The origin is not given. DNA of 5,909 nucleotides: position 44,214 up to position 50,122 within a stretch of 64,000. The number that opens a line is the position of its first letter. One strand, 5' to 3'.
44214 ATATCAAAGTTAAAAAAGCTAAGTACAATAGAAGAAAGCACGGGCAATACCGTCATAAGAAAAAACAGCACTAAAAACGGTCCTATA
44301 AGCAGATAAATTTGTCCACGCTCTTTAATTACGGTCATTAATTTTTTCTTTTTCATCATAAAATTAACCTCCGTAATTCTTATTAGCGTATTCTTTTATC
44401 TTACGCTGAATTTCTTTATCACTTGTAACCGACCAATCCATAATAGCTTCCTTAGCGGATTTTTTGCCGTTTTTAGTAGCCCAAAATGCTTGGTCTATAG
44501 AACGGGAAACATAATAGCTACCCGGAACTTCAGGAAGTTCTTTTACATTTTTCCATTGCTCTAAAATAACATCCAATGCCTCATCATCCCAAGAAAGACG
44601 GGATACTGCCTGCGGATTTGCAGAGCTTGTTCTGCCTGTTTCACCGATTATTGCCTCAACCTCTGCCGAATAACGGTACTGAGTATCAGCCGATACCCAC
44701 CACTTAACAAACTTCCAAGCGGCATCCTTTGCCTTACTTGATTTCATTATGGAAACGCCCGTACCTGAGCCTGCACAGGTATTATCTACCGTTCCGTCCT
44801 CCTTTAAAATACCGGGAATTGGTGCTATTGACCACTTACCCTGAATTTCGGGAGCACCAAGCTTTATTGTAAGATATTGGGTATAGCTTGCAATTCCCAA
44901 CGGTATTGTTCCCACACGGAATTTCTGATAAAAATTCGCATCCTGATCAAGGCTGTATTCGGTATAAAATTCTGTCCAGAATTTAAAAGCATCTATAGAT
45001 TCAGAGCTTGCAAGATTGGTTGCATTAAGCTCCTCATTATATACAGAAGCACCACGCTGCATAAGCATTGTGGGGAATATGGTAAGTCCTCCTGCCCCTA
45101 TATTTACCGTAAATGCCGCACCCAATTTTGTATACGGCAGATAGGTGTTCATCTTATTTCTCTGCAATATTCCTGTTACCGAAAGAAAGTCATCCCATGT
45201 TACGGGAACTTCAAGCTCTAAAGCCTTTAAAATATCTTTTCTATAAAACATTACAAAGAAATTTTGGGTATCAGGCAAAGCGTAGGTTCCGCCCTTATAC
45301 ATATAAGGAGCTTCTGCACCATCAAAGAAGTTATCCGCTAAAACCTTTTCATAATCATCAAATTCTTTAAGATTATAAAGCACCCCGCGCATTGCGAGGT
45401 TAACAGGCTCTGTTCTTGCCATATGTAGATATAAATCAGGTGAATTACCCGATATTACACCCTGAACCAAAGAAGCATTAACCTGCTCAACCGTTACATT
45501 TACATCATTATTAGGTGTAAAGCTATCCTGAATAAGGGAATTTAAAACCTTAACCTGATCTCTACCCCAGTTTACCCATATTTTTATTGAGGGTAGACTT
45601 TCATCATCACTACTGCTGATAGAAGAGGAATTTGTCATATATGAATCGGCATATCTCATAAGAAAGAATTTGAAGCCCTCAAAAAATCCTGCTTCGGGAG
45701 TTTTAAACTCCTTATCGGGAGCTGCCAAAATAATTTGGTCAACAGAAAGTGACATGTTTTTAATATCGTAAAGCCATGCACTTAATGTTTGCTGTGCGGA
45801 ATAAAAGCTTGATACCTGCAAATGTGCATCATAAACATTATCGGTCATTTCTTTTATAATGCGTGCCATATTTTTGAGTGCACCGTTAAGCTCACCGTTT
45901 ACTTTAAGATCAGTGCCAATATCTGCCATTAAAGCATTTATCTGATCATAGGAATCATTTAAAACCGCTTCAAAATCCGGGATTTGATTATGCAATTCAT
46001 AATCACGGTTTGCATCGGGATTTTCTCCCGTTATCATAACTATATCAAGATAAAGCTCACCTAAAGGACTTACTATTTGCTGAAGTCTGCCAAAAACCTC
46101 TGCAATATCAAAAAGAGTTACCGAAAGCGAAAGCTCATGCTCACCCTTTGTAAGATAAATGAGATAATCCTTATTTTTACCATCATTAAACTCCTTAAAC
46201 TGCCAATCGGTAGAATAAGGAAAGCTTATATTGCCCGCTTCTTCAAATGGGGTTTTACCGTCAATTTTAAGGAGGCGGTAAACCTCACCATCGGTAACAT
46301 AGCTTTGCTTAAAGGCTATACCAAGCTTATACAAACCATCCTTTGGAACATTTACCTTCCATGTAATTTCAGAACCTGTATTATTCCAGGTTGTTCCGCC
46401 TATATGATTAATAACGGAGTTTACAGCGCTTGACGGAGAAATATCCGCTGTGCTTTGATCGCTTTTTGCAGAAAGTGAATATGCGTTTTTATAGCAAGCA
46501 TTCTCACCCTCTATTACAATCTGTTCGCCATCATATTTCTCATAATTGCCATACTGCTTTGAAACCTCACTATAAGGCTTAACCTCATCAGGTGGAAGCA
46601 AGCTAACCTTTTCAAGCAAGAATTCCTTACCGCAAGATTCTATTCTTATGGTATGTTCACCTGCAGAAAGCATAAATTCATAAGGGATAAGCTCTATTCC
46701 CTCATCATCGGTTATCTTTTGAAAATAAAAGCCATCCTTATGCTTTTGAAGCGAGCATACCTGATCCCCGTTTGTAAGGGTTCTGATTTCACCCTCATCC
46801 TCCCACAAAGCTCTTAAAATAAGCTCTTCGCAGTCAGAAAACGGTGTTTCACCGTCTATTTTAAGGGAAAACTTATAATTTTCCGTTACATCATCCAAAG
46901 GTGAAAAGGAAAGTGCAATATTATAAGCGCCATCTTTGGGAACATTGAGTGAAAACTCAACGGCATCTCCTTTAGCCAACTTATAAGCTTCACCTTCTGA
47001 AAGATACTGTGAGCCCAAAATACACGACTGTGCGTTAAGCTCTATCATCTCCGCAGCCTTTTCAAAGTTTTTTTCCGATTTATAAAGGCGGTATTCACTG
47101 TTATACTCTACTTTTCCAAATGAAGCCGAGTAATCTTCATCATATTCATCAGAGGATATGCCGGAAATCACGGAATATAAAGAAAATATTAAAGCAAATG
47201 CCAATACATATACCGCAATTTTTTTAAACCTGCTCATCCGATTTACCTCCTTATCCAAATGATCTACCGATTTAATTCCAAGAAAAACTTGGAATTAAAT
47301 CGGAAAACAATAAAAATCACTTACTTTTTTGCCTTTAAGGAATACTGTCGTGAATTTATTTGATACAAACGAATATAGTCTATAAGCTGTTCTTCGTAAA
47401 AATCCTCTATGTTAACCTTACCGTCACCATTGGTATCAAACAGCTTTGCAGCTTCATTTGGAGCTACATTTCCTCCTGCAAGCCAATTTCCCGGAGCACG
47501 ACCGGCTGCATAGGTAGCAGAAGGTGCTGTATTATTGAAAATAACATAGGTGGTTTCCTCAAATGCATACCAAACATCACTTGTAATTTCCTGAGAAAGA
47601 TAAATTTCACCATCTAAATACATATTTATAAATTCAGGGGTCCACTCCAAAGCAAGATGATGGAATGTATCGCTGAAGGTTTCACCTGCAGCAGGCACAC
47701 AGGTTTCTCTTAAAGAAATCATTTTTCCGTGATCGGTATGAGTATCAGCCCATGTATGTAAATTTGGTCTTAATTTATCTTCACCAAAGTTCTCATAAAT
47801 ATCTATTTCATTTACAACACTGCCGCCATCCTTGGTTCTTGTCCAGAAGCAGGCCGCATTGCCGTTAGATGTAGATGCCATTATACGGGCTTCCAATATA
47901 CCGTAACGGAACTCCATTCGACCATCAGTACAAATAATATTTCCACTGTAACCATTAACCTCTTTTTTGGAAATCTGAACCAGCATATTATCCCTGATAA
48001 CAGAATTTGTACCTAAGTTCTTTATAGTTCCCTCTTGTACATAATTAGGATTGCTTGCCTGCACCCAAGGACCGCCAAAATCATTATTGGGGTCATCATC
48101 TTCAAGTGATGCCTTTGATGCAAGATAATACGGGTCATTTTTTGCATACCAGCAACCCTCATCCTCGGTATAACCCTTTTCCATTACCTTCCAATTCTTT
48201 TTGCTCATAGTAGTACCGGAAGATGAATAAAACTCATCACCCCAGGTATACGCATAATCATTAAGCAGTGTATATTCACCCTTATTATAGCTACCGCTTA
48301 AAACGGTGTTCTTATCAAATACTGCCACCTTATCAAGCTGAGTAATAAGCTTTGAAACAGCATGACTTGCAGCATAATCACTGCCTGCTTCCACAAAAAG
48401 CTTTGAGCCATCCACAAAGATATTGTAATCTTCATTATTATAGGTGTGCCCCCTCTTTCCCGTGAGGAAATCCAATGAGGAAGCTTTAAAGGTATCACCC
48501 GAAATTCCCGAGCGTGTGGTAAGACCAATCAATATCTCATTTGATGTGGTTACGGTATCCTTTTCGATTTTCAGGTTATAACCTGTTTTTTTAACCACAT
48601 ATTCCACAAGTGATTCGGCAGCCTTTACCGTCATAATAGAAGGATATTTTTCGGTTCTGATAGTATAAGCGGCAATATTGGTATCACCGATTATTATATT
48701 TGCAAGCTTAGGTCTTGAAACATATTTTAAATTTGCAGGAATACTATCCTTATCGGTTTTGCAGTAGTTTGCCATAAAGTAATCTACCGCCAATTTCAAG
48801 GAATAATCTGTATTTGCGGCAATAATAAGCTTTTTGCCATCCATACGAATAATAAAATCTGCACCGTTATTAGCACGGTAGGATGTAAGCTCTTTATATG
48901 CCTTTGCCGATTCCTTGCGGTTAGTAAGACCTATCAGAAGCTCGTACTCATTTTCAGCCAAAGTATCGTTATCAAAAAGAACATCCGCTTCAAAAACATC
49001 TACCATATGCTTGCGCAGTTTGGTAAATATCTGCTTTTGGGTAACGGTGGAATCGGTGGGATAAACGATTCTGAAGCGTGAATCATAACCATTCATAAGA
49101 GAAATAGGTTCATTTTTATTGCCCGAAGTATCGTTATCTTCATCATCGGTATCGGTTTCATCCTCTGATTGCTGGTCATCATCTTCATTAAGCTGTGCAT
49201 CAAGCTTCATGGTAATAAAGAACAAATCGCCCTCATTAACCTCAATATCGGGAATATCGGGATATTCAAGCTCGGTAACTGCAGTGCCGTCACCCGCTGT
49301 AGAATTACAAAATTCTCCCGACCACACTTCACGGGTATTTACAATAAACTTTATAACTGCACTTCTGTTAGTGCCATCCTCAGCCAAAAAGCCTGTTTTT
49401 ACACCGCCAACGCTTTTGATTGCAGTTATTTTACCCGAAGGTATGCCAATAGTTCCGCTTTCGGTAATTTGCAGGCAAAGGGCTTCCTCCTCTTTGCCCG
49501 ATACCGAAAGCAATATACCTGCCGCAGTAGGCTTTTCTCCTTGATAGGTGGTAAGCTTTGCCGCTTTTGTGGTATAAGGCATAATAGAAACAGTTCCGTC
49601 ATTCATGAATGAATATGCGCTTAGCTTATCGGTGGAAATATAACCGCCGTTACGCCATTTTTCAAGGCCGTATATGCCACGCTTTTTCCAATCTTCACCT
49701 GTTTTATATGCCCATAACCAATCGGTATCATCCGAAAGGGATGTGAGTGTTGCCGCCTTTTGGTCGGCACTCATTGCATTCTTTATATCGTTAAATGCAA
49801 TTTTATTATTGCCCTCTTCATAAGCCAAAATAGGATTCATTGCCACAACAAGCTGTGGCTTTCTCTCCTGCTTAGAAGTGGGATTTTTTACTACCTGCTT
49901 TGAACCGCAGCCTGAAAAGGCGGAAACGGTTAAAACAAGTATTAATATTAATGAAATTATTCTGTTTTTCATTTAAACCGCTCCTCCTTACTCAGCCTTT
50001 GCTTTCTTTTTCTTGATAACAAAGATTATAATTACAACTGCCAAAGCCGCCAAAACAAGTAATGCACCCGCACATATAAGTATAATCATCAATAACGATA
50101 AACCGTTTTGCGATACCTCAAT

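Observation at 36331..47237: Seven-gene translationally coupled cassette: giant SBP, two complete permease pairs, a propeller-Yip1 membrane protein and a 752-aa lipoprotein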

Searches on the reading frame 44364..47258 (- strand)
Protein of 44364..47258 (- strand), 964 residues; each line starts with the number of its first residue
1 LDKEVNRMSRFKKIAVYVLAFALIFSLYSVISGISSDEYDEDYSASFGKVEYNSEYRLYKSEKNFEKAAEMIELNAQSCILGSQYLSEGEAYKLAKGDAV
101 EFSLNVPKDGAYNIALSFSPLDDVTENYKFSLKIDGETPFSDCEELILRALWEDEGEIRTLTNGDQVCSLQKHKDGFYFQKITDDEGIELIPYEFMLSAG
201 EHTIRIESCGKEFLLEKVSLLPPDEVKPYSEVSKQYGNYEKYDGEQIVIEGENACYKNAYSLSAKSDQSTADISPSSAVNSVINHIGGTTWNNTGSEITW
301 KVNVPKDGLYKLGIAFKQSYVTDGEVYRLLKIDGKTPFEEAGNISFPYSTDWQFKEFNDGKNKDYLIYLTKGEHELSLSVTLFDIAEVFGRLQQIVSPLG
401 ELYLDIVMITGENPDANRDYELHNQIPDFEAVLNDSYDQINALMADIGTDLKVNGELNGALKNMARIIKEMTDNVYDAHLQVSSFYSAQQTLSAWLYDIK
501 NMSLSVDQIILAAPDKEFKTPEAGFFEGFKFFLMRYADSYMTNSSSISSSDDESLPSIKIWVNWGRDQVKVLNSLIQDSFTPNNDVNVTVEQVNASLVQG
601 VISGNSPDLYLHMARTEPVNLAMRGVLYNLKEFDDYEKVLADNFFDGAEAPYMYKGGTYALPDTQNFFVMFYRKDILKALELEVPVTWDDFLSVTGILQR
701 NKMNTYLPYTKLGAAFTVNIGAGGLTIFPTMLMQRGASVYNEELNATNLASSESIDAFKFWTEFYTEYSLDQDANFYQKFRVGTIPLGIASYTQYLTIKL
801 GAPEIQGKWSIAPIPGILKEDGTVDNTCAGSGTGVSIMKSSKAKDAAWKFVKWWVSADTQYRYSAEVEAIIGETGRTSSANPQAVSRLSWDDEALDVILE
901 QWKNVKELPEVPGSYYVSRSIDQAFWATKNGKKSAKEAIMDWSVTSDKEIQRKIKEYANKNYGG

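Call 5: search_protein_families(library=pfam, proteins=[window:44364-47258:-], max_evalue=0.01)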
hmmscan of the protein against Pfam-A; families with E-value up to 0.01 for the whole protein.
window:44364-47258:- (964 aa): 4 families
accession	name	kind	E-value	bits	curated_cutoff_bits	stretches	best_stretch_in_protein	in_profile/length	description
PF13416.11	SBP_bac_8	-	3.2e-22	80.1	27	1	579-865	5-254/279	Bacterial extracellular solute-binding protein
PF01547.30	SBP_bac_1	-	3.3e-21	77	26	1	573-860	11-306/307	Bacterial extracellular solute-binding protein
PF16990.11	CBM_35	-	3.3e-06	27.8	28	0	283-321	22-61/121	Carbohydrate binding module (family 35)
PF25275.1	Golvesin_C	-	0.00024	21.6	31.6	0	82-136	28-79/132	Golvesin C-terminal domain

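Call 7: search_protein_families(library=ncbifam, proteins=[window:44364-47258:-], max_evalue=0.001)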
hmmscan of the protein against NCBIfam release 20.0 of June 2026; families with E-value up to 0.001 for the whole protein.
window:44364-47258:- (964 aa): 1 family
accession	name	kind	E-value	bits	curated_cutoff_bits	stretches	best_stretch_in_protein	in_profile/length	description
TIGR03851.1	chitin_NgcE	equivalog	2.2e-05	23.6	399.65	1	590-706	77-201/450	N-acetylglucosamine/diacetylchitobiose ABC transporter substrate-binding protein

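Call 52: search_solved_structures(query=window:44364-47258:-, max_evalue=0.1)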
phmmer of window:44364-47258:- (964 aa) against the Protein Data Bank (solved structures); distinct sequences matched with E-value up to 0.1: 27.
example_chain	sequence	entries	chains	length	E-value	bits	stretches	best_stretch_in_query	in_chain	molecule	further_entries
5ysb_A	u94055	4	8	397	2.5e-14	55.4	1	558-867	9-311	Lin1841 protein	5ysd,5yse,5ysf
1elj_A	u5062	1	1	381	1.3e-09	39.7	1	558-860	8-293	MALTODEXTRIN-BINDING PROTEIN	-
3uor_A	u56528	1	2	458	9.1e-09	37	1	546-873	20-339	ABC transporter sugar binding protein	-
4r9f_A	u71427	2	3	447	4.3e-08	34.7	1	596-948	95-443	MBP1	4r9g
9xf5_A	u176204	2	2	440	2.9e-07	32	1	543-941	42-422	ABC transporter substrate-binding protein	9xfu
7nbz_A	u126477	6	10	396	3.4e-07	31.8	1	655-898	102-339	Sulfoquinovosyl binding protein | Sulfoquinovosyl glycerol-binding protein SmoF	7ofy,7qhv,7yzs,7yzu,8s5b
2hfb_A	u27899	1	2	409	2.8e-06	28.8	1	558-694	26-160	Sugar ABC transporter, sugar-binding protein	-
6pql_A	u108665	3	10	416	4.4e-06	28.1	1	561-694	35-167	ABC transporter sugar-binding protein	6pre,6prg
2heu_A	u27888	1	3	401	5.1e-06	27.9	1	561-694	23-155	Sugar ABC transporter, sugar-binding protein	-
2hq0_A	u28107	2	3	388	5.5e-06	27.8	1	561-694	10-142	Sugar ABC transporter, sugar-binding protein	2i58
6hur_A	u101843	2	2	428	1.5e-05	26.3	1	596-720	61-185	ABC transporter substrate-binding protein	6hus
4qrz_A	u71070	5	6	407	1.8e-05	26.1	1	569-728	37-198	ABC-TYPE SUGAR TRANSPORTER | ABC transporter, substrate binding protein (Sugar)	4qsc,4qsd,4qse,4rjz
3quf_A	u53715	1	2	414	4.9e-05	24.6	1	641-858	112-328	Extracellular solute-binding protein, family 1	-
5ci5_A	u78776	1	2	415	0.00018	22.7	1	646-867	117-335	Extracellular solute-binding protein family 1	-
6lce_A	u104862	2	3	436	0.00065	20.9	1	654-866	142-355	ABC transporter substrate binding component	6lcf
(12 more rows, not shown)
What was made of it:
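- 44364..47237 (-): Giant membrane-anchored solute-binding protein (957 aa). It has an N-terminal TM anchor, two CBM35/Golvesin-C-like beta-sandwich modules, a conserved helical region, and a CUT1 binding-protein domain (about 558-950). The best PDB match of the binding domain is Lin1841, at E=2.5e-14 (call 52).
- On CUT1 carbohydrate ABC importer (TC 3.A.1.1): PDB sugar-binding proteins are hit (call 52).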

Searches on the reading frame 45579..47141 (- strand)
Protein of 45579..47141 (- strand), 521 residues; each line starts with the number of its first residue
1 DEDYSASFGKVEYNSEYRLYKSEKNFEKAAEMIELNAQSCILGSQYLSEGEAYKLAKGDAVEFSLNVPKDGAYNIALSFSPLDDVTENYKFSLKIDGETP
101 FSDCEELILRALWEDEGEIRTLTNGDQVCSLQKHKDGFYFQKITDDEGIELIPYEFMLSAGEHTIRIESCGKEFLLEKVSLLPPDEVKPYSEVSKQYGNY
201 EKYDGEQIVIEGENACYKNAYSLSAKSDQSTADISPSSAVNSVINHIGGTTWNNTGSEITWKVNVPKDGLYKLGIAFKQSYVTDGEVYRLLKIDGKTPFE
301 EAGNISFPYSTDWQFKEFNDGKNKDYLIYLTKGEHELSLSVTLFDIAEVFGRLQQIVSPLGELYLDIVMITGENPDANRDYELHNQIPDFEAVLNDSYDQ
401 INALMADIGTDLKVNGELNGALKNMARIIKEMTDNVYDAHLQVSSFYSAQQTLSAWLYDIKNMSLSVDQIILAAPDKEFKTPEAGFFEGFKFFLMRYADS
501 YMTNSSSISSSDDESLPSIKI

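Call 60: search_solved_structures(query=A4, max_evalue=1)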
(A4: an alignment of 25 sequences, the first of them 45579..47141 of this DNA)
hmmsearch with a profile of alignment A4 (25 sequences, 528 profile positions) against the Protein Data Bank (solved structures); distinct sequences matched with E-value up to 1: 5.
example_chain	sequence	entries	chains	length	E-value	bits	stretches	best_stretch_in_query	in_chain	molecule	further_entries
2w47_A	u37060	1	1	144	0.041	15.4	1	51-136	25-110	LIPOLYTIC ENZYME, G-D-S-L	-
2w1w_A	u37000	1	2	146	0.043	15.4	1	51-136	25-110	LIPOLYTIC ENZYME, G-D-S-L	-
2vzp_A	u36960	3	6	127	0.048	15.2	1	52-101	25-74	EXO-BETA-D-GLUCOSAMINIDASE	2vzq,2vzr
5j0i_A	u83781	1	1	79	0.47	12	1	387-433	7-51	Designed protein 2L6HC3_12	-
2jua_A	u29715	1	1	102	0.54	11.8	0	405-440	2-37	de novo protein S836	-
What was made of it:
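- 44364..47237 (-): The N-terminal profile weakly hits CBM35 structures 2w47 and 2vzp (call 60).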

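Call 61: search_protein_families(library=pfam, alignment_id=A4, max_evalue=0.01)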
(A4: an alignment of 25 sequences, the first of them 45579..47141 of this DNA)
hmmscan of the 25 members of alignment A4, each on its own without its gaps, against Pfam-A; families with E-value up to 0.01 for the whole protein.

A. member 1, window:45579-47141:- (521 aa): 2 families
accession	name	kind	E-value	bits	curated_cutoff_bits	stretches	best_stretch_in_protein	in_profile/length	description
PF16990.11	CBM_35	-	5.8e-07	30.3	28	0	244-283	22-62/121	Carbohydrate binding module (family 35)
PF25275.1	Golvesin_C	-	6e-05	23.6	31.6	0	43-97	28-79/132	Golvesin C-terminal domain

B. families by the number of members that match (of 25 scanned): 6 families
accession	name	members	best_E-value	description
PF25275.1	Golvesin_C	18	3.2e-06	Golvesin C-terminal domain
PF16990.11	CBM_35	6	5.8e-07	Carbohydrate binding module (family 35)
PF17829.7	GH115_C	1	1.3e-05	Glycosyl hydrolase family 115 C-terminal domain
PF04151.21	PPC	1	0.00077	Bacterial pre-peptidase C-terminal domain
PF05773.27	RWD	1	0.0077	RWD domain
PF16871.11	DUF5077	1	0.0099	Domain of unknown function (DUF5077)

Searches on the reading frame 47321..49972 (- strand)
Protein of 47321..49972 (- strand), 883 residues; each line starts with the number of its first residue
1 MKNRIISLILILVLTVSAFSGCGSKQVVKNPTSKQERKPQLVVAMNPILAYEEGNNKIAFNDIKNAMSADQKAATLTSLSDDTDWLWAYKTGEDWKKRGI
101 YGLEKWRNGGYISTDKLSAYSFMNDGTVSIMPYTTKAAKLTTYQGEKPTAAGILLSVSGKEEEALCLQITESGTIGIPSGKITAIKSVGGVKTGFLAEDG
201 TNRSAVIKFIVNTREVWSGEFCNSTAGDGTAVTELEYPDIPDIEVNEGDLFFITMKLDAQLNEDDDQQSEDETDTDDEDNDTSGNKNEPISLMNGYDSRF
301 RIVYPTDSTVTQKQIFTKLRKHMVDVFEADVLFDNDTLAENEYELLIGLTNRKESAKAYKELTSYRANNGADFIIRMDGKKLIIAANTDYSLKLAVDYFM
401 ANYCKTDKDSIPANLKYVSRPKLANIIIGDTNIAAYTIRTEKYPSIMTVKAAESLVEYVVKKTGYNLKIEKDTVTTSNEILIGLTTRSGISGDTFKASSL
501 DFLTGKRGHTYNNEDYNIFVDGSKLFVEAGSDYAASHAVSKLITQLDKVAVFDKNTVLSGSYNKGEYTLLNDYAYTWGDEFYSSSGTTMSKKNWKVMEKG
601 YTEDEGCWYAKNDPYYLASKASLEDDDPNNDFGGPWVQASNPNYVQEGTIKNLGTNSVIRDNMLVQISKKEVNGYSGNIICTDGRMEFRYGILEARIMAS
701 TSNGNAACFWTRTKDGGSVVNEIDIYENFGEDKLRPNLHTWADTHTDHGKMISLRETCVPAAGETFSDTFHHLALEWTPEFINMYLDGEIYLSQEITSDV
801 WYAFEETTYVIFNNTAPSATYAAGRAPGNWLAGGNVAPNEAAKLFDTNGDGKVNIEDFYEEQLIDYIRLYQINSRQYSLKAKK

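Call 6: search_protein_families(library=pfam, proteins=[window:47321-49972:-], max_evalue=0.01)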
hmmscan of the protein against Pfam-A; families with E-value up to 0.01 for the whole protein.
window:47321-49972:- (883 aa): 3 families
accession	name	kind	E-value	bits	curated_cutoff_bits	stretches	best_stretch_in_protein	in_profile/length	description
PF00722.28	Glyco_hydro_16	-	7.6e-12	45.5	22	1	665-792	22-133/175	Glycosyl hydrolases family 16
PF00036.39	EF-hand_1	-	0.0016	18.3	25.4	1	840-858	4-22/29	EF hand domain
PF13405.12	EF-hand_6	-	0.0082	16.2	25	0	843-859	7-23/30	EF-hand domain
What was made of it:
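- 47321..49972 (-): Surface lipoprotein with a C-terminal GH16 domain (laminarinase-like) and about 650 aa of unassigned N-terminal sequence. This is the likely endo-acting enzyme that feeds the module. Pfam GH16 at 665-792 (call 6).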

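Call 53: search_solved_structures(query=window:47321-49972:-, max_evalue=0.001)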
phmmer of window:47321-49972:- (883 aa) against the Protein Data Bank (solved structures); distinct sequences matched with E-value up to 0.001: 22.
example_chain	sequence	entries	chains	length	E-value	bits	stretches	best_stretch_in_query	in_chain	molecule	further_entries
5wut_A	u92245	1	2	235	2.6e-11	45.5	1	655-813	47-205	ULam111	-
8xph_A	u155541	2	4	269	6.4e-09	37.7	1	655-821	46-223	Laminarinase PtLam | Laminarinase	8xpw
9vmv_A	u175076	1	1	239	2.5e-08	35.7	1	660-813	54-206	Beta-1,3-glucanase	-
9voq_A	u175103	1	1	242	2.5e-08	35.7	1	660-813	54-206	Beta-1,3-glucanase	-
8xpk_A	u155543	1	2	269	3.1e-08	35.4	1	655-821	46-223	Laminarinase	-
3atg_A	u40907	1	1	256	5.7e-08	34.5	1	660-813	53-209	GLUCANASE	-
9voo_A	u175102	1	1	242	6.1e-08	34.4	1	660-813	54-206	Hydrolase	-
2hyk_A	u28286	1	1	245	6.4e-08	34.4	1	661-813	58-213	Beta-1,3-glucanase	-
8va4_A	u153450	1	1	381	7.5e-08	34.1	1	643-813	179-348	Glycoside hydrolase family 16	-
6jh5_A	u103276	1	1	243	1.5e-06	29.8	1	656-803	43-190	LamCAT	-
4dfs_A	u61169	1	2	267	1.7e-06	29.6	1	674-813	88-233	Glycoside hydrolase, family 16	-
3azx_A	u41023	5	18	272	1.9e-06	29.5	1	674-813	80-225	Laminarinase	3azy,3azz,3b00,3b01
6xof_A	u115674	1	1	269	4e-06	28.4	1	663-813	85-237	GH16 family protein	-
2vy0_A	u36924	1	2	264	6.2e-06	27.8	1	670-814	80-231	ENDO-BETA-1,3-GLUCANASE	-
6jhj_A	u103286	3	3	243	9.1e-06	27.2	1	656-803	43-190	LamCAT | laminarinase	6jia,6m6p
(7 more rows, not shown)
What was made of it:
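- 47321..49972 (-): PDB hits to laminarinases and beta-1,3-glucanases at E=2.6e-11 (call 53).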
